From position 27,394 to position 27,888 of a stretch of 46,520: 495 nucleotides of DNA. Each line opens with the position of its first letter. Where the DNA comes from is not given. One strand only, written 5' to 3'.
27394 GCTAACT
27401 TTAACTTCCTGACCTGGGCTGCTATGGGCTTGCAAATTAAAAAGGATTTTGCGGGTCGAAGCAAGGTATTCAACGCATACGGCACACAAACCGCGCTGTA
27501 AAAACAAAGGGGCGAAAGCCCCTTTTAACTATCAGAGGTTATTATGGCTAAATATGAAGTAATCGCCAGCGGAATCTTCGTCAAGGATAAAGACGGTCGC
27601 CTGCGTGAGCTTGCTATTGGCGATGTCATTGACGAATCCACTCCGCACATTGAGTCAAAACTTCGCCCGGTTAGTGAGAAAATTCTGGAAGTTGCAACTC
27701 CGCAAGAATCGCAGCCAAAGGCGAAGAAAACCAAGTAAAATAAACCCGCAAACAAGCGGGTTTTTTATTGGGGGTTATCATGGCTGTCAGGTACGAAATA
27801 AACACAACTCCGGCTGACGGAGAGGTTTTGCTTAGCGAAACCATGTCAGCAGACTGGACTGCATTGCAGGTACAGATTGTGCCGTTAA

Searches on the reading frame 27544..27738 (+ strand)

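Call 66: search_protein_families(library=phrogs, max_evalue=0.001, proteins=[window:27544-27738:+])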
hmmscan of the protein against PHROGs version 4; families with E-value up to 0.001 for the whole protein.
window:27544-27738:+ (64 aa): 1 family
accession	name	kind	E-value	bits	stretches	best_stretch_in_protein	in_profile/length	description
phrog_2138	-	unknown function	2.1e-22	80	1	1-64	1-59/59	-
